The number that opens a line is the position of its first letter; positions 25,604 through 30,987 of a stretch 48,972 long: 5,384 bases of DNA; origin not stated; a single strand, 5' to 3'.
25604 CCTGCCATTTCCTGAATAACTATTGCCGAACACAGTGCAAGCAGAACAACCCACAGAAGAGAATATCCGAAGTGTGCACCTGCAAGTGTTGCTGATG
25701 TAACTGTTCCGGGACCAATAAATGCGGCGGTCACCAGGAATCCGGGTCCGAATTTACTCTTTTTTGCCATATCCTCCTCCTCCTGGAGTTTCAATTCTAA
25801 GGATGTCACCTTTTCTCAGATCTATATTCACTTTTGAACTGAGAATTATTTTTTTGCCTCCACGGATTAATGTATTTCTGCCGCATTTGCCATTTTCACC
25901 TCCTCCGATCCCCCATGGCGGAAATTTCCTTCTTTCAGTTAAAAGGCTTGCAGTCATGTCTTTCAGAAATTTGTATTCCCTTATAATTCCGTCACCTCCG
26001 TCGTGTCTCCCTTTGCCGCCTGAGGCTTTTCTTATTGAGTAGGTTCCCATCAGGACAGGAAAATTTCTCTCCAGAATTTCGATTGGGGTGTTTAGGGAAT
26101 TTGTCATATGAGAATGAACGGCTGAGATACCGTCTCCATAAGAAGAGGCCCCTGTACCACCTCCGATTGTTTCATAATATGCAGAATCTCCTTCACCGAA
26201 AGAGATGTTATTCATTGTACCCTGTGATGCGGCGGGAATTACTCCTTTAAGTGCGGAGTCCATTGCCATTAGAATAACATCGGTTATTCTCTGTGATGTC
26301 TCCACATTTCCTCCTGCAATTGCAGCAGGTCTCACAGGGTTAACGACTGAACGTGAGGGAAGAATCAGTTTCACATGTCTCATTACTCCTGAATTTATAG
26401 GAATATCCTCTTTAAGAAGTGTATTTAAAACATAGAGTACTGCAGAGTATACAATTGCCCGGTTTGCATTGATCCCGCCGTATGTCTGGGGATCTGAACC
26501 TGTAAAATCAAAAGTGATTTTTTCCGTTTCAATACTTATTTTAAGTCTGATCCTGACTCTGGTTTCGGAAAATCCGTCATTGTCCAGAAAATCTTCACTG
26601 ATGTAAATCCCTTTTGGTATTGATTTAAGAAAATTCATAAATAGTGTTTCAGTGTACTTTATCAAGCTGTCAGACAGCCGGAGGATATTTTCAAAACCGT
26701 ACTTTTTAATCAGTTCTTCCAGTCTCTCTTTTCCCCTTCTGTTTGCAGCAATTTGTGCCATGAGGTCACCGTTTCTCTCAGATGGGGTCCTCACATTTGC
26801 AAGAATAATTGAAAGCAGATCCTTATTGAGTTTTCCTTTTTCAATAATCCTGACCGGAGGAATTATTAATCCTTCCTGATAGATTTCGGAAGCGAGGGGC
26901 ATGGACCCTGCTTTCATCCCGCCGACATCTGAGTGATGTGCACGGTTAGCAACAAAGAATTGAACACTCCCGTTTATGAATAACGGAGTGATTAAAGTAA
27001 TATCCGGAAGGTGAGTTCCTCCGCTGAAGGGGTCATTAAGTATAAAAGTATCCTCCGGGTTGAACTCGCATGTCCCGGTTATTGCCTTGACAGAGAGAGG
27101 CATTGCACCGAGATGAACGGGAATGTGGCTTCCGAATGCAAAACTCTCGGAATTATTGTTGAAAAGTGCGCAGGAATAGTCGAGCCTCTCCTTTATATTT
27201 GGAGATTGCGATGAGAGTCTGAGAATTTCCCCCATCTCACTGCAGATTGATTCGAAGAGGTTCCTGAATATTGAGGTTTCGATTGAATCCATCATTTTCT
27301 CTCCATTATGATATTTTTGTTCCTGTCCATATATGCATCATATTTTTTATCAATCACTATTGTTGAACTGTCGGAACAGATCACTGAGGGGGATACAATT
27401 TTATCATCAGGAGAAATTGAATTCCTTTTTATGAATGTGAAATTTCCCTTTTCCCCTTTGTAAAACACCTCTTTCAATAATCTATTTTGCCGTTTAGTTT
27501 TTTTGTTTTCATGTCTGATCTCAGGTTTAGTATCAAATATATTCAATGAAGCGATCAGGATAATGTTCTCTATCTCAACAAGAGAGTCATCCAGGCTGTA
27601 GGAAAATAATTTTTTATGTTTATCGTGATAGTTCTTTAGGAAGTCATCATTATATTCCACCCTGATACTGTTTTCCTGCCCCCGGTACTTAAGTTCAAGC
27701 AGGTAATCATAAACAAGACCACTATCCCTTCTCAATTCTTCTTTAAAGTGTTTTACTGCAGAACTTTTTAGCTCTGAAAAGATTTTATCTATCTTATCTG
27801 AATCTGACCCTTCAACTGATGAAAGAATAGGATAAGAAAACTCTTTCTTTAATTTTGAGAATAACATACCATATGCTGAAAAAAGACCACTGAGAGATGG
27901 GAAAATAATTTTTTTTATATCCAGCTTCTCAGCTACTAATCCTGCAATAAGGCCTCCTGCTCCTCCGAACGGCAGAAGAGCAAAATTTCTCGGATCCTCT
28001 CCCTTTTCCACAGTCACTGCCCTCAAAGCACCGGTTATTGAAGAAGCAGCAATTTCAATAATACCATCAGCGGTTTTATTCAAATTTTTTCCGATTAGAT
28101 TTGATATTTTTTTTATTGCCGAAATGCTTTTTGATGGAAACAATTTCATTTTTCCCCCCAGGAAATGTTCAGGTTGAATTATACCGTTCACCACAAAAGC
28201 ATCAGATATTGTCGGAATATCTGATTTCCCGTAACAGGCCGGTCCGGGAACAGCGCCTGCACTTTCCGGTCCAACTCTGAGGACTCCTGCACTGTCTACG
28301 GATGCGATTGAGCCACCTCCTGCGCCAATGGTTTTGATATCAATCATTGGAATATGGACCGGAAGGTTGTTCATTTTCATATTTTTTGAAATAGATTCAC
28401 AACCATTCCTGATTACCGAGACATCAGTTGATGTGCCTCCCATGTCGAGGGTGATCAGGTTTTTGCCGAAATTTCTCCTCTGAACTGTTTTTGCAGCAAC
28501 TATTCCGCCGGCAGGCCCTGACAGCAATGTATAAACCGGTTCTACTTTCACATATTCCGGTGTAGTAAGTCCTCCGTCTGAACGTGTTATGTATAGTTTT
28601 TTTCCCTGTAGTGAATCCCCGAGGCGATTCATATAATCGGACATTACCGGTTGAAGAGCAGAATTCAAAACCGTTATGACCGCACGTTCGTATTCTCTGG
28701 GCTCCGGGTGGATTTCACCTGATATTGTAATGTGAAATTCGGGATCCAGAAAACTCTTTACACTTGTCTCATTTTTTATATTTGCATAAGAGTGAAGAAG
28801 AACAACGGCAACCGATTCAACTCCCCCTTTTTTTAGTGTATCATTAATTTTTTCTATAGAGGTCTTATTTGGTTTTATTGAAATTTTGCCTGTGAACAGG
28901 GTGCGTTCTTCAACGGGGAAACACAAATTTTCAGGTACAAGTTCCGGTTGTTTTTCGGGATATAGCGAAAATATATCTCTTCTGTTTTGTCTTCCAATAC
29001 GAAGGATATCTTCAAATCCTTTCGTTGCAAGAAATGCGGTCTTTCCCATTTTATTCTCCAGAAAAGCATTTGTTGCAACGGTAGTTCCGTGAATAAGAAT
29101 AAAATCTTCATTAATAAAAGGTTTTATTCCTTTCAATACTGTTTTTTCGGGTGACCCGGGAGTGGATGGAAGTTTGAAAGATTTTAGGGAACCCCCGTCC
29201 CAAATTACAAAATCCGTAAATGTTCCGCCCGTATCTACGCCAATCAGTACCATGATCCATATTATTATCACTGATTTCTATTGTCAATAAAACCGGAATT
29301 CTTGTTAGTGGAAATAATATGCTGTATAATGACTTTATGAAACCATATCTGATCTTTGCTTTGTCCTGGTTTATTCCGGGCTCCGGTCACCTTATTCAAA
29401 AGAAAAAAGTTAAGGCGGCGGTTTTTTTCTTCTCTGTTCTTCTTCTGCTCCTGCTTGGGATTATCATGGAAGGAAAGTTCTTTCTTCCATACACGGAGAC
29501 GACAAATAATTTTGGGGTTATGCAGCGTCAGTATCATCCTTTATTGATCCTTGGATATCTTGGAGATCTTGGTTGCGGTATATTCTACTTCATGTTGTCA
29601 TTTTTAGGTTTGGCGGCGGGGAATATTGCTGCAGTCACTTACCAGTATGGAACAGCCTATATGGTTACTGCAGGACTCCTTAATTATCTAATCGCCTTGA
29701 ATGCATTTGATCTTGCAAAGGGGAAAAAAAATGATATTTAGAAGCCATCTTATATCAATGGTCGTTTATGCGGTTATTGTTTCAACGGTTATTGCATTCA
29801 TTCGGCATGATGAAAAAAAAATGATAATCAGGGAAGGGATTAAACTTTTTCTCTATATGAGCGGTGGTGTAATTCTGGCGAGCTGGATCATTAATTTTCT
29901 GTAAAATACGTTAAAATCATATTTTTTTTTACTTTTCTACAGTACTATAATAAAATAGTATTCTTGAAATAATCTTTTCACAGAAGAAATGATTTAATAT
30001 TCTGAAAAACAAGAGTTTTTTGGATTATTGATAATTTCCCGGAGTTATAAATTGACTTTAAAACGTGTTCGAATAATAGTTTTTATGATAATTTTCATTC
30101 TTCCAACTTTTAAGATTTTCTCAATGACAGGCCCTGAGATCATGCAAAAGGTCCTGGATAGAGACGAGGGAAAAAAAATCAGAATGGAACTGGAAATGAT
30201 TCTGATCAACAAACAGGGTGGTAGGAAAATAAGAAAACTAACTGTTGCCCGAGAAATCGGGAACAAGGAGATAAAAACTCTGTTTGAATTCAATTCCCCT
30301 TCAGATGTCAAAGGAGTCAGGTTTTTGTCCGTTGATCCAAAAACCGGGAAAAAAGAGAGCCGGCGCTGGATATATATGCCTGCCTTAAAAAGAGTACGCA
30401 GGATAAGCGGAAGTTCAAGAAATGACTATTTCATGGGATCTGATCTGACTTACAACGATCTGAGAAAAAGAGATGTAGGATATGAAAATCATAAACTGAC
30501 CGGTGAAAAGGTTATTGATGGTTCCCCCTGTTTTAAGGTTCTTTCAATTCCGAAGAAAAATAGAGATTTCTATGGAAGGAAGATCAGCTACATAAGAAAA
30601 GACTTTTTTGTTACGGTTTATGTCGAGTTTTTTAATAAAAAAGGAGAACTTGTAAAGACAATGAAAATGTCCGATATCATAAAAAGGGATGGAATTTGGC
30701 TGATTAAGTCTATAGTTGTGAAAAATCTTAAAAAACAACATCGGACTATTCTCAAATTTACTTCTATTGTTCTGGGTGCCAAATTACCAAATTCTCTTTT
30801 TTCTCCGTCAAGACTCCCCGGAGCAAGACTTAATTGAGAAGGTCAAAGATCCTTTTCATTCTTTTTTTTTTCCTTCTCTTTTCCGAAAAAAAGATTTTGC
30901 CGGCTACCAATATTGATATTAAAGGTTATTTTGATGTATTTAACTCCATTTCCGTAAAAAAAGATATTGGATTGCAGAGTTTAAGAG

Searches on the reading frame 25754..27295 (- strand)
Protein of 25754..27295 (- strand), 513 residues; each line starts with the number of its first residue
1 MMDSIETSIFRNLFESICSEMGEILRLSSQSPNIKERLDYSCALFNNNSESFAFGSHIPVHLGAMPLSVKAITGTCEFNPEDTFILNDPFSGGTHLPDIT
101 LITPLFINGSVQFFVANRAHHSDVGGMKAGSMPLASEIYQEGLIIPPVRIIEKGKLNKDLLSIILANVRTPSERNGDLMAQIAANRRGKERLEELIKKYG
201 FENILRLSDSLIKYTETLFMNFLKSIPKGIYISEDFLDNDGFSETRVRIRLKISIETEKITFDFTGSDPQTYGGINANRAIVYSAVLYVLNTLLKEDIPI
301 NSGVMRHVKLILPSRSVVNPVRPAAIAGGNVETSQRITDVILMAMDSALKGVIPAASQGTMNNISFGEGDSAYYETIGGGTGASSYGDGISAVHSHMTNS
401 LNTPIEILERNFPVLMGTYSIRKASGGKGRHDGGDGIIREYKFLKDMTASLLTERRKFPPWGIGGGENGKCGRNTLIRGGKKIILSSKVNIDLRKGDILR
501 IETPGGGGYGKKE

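Call 8: search_protein_families(library=pfam, proteins=[window:25754-27295:-], max_evalue=0.001)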
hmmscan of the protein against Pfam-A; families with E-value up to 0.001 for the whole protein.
window:25754-27295:- (513 aa): 1 family
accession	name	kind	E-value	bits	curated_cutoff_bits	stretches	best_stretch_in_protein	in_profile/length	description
PF02538.19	Hydantoinase_B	-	2.8e-195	650.1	26.8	1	3-511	1-518/519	Hydantoinase B/oxoprolinase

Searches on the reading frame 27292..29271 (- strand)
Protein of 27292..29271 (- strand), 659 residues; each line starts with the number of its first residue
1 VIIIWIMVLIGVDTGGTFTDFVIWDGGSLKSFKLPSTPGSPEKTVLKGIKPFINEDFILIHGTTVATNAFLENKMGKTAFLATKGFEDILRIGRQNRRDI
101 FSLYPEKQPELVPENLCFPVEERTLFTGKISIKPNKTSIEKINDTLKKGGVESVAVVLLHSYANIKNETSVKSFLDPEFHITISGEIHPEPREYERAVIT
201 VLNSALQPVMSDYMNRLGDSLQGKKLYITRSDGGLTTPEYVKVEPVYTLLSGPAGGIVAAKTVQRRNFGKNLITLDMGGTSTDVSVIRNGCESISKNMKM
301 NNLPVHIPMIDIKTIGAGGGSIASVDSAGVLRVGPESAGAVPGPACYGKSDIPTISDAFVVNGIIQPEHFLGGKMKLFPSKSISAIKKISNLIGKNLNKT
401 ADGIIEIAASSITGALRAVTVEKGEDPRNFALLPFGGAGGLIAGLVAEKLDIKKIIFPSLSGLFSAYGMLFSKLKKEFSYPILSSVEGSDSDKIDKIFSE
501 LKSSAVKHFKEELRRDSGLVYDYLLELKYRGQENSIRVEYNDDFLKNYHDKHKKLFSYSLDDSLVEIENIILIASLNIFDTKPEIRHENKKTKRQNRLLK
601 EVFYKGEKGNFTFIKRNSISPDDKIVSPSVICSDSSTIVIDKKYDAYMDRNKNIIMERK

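Call 8: search_protein_families(library=pfam, proteins=[window:27292-29271:-], max_evalue=0.001)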
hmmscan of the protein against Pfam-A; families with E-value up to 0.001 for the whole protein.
window:27292-29271:- (659 aa): 3 families
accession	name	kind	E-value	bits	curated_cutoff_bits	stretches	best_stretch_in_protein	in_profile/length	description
PF01968.24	Hydantoinase_A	-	3.4e-82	276.4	22.9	1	196-477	1-290/291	Hydantoinase/oxoprolinase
PF05378.19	Hydant_A_N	-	1.3e-43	149.2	25.2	1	10-175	2-172/176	Hydantoinase/oxoprolinase N-terminal region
PF19278.4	Hydant_A_C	-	2e-08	34.3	21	1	491-652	11-186/193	Hydantoinase/oxoprolinase C-terminal domain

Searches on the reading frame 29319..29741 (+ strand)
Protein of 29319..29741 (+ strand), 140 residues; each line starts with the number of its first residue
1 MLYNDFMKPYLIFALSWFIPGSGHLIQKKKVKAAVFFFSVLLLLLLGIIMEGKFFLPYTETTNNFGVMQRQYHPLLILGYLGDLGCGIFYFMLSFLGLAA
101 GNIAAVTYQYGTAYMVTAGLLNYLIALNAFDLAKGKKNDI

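Call 8: search_protein_families(library=pfam, proteins=[window:29319-29741:+], max_evalue=0.001)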
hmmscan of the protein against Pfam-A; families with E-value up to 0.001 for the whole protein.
window:29319-29741:+ (140 aa): 1 family
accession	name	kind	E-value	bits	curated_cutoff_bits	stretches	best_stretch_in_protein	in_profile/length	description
PF20382.3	DUF6677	-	1.2e-25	90.8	24.3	1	13-137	3-115/116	Family of unknown function (DUF6677)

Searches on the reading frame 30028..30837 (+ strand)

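Call 7: search_protein_families(library=pfam, proteins=[window:30028-30837:+], max_evalue=0.001)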
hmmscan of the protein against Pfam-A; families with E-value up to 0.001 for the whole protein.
window:30028-30837:+ (269 aa): 2 families
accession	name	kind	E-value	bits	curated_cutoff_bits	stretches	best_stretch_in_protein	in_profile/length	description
PF17131.11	LolA_like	-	2.1e-54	184.4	30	1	83-263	4-182/184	Outer membrane lipoprotein-sorting protein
PF07044.18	DUF1329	-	2.5e-12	47.2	23.1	1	75-145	134-207/368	Protein of unknown function (DUF1329)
